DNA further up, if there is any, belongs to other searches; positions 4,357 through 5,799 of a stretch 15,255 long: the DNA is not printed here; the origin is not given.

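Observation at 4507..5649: Hybrid member links the Cys-pair repeat to BNR/Asp-box propellers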

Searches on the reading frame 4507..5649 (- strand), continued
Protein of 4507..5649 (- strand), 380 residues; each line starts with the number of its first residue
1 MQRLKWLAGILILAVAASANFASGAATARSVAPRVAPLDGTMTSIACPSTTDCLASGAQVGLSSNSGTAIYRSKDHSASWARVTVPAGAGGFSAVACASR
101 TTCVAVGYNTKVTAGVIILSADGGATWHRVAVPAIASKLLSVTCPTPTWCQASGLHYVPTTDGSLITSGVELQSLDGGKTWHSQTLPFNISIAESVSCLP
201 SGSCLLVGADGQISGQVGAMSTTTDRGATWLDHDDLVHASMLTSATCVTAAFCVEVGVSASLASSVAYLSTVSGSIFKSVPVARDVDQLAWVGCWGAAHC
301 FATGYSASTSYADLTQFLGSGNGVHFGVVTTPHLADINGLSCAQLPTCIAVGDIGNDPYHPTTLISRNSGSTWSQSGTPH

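Call 60: search_protein_families(library=pfam, proteins=[L001:11395-11604:+, L001:15107-16975:+, P0002, P0036], max_evalue=0.01)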
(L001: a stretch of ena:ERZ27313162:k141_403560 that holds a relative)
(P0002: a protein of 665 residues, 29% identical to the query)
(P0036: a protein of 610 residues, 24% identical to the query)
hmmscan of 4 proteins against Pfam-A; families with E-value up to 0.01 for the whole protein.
L001:11395-11604:+ (69 aa): 0 families

L001:15107-16975:+ (622 aa): 6 families
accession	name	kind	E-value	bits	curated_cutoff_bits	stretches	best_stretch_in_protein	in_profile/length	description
PF01436.27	NHL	-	4.7e-24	83.6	20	4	85-111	1-27/28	NHL repeat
PF08450.18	SGL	-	2.3e-09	37.6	26.3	0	170-203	183-216/246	SMP-30/Gluconolactonase/LRE-like region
PF06739.17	SBBP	-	8.3e-07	29.3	20.5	1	247-266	10-29/38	Beta-propeller repeat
PF25021.1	TEN_NHL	-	7.8e-06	25.5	27.1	0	239-269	131-161/357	Teneurin NHL domain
PF20067.5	SSL_N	-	0.0018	18.5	18.9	0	213-233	23-43/46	Strictosidine synthase-like, N-terminal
PF14433.11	SUKH-3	-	0.0075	16.9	23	0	79-105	101-127/146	SUKH-3 immunity protein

P0002 (665 aa): 5 families
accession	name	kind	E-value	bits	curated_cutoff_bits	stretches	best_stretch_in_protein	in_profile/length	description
PF02012.26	BNR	-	3.5e-14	50.9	27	0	430-439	2-11/12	BNR/Asp-box repeat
PF15902.12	Sortilin-Vps10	-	1.3e-12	47.7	33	0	198-272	3-76/446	Sortilin, neurotensin receptor 3,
PF13088.12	BNR_2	-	2.5e-12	47.2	31.4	1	314-440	123-251/277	BNR repeat-like domain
PF14870.12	PSII_BNR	-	1.2e-07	31.7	27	0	522-578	42-95/303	Photosynthesis system II assembly factor YCF48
PF24316.1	Tli3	-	2e-05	25.3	27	0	459-487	73-99/129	T6SS Tli3 immunity protein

P0036 (610 aa): 9 families
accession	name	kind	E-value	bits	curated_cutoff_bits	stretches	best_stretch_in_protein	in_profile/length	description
PF15902.12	Sortilin-Vps10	-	4.8e-38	131.5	33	4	18-121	3-112/446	Sortilin, neurotensin receptor 3,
PF02012.26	BNR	-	7.7e-29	95.3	27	0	63-74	1-12/12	BNR/Asp-box repeat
PF19755.4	DUF6242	-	3e-11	44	29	0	281-337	164-217/217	Domain of unknown function (DUF6242)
PF15899.11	BNR_6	-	1.9e-10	40.2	27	0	196-206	1-11/14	BNR-Asp box repeat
PF14870.12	PSII_BNR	-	4.8e-10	39.6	27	1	102-338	34-267/303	Photosynthesis system II assembly factor YCF48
PF13088.12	BNR_2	-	7.3e-10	39.1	31.4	0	244-385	47-201/277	BNR repeat-like domain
PF23366.1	Beta-prop_HVO_0234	-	1.7e-07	31.6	27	1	181-278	154-245/274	HVO_0234-like, beta propeller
PF24316.1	Tli3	-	1.9e-05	25.4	27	0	60-75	84-99/129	T6SS Tli3 immunity protein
PF10647.15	Gmad1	-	0.00012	22.5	20.5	0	290-339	192-238/251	Lipoprotein LpqB beta-propeller domain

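Call 70: search_protein_families(library=ncbifam, proteins=[P0085, P0100, P0090, P0097, P0004], max_evalue=0.01)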
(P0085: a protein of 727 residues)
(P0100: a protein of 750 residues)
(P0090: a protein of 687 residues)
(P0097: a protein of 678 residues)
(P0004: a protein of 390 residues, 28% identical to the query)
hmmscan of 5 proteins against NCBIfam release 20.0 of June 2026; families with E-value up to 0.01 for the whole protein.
P0085 (727 aa): 0 families

P0100 (750 aa): 0 families

P0090 (687 aa): 2 families
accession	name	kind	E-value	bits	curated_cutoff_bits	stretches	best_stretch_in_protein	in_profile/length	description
NF010237.0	PRK13684.1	equivalog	9.3e-12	44.6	326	2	117-257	64-198/334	photosynthesis system II assembly factor Ycf48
NF045728.1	glycosyl_F510_1955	equivalog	6.1e-11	42.1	175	1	76-186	74-174/246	F510_1955 family glycosylhydrolase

P0097 (678 aa): 2 families
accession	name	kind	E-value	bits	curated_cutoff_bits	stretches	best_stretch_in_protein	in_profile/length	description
NF045728.1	glycosyl_F510_1955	equivalog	3.4e-13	49.4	175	1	135-296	77-233/246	F510_1955 family glycosylhydrolase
NF010237.0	PRK13684.1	equivalog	1.3e-09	37.5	326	2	128-235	64-168/334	photosynthesis system II assembly factor Ycf48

P0004 (390 aa): 2 families
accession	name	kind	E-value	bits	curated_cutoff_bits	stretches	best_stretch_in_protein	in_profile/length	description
NF010237.0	PRK13684.1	equivalog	2.2e-09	36.8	326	1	274-383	113-216/334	photosynthesis system II assembly factor Ycf48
NF045728.1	glycosyl_F510_1955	equivalog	3.7e-09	36.2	175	0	79-153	108-182/246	F510_1955 family glycosylhydrolase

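Call 71: search_protein_families(library=pfam, proteins=[P0085, P0100, P0090, P0097, P0130], max_evalue=0.01)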
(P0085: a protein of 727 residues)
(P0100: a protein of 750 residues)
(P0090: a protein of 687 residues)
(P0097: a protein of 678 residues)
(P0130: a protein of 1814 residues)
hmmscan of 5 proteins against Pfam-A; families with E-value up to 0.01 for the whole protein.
P0085 (727 aa): 2 families
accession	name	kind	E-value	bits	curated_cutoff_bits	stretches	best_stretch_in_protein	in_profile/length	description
PF19565.4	DUF6087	-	4.4e-09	37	27.1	0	65-82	40-57/99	Family of unknown function (DUF6087)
PF10708.14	DUF2510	-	1.1e-05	25.5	24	0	463-486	7-32/35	Protein of unknown function (DUF2510)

P0100 (750 aa): 2 families
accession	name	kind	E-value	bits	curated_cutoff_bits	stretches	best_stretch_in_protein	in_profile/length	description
PF21712.3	RASSF8-10_RA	-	0.0013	19.1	27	0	589-621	33-65/79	Ras association domain-containing protein 8/10, RA domain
PF21801.3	ASPP2-like_RA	-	0.0051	17.1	27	0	579-622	22-67/80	Apoptosis-stimulating of p53 protein 2-like, N-terminal RA domain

P0090 (687 aa): 4 families
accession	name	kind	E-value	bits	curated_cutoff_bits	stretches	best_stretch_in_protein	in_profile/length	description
PF14870.12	PSII_BNR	-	1.6e-11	44.5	27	2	119-257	38-171/303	Photosynthesis system II assembly factor YCF48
PF13088.12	BNR_2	-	7.6e-09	35.7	31.4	0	72-204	80-220/277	BNR repeat-like domain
PF15902.12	Sortilin-Vps10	-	1.5e-06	27.7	33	0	76-142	3-68/446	Sortilin, neurotensin receptor 3,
PF02012.26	BNR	-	0.0094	16.2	27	0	174-182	2-10/12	BNR/Asp-box repeat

P0097 (678 aa): 3 families
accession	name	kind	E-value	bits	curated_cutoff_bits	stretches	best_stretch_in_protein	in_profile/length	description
PF14870.12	PSII_BNR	-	5.6e-11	42.7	27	0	178-276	38-140/303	Photosynthesis system II assembly factor YCF48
PF15902.12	Sortilin-Vps10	-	9.2e-10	38.3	33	0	263-372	3-113/446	Sortilin, neurotensin receptor 3,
PF02012.26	BNR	-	0.0004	20.4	27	0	264-274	1-11/12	BNR/Asp-box repeat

P0130 (1814 aa): 6 families
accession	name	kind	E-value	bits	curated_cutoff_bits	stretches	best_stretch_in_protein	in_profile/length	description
PF00041.27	fn3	-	5.2e-13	49.5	25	1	490-560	27-82/84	Fibronectin type III domain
PF16656.11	Pur_ac_phosph_N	-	3e-11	44.2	30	0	493-560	26-91/93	Purple acid Phosphatase, N-terminal domain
PF16655.11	PhoD_N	-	5.5e-11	43.3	30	0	481-548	14-80/90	PhoD-like phosphatase, N-terminal domain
PF25059.1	FN3_DSCAM-DSCAML_C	-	8.3e-10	39.3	39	0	1424-1464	43-82/89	DSCAM/DSCAML C-terminal Fn3-like domain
PF23869.1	Beta-prop_WDR75_1st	-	0.0001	22.1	45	0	769-802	172-205/292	WD repeat-containing protein 75 first beta-propeller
PF24489.1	Ig_J_second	-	0.0098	16.4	27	0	377-450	10-83/105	Tip attachment protein J second Ig-like domain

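Call 76: list_cluster_members(proteins=[P0008, P0023, P0022, P0090, P0097, P0085, P0100, P0044, P0070, P0068])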
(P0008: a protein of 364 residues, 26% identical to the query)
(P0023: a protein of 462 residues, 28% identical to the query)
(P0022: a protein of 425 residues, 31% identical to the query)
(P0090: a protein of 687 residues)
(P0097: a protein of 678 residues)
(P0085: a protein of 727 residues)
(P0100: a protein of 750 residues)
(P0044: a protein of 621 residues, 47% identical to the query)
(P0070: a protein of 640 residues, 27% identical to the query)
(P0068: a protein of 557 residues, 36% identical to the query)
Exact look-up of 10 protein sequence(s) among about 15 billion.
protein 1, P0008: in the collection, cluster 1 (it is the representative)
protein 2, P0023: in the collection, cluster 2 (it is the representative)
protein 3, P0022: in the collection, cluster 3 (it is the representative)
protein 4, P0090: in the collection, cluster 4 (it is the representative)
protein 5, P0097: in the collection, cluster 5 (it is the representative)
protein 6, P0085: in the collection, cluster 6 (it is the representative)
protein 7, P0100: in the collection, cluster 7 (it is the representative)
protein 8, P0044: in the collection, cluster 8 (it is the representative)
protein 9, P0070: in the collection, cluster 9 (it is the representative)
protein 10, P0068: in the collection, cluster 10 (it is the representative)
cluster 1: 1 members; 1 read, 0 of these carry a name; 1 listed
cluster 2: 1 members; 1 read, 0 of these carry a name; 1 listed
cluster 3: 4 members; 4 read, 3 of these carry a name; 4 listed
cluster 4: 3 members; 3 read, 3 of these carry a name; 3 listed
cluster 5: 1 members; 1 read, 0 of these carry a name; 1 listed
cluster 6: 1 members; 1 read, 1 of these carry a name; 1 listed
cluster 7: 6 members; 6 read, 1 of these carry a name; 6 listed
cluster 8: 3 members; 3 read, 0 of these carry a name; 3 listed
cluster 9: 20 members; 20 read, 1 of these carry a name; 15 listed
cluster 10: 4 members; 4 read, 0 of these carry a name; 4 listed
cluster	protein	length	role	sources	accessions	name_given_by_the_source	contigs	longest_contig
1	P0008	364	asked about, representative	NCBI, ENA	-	-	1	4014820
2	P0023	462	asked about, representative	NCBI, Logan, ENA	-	-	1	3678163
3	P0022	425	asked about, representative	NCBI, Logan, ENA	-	-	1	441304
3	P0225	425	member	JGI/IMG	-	photosystem II stability/assembly factor-like uncharacterized protein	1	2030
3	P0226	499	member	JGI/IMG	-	hypothetical protein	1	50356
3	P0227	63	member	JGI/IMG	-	hypothetical protein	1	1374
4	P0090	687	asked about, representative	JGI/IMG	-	hypothetical protein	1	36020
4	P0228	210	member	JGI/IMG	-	hypothetical protein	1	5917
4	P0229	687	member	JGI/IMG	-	hypothetical protein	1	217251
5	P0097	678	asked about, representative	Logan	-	-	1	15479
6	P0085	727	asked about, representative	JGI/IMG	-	hypothetical protein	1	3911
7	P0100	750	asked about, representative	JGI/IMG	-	-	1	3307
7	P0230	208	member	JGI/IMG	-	hypothetical protein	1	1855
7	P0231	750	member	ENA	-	-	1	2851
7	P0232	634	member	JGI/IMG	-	-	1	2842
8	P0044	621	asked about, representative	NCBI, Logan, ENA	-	-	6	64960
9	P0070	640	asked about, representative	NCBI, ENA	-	-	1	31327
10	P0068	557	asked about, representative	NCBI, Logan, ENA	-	-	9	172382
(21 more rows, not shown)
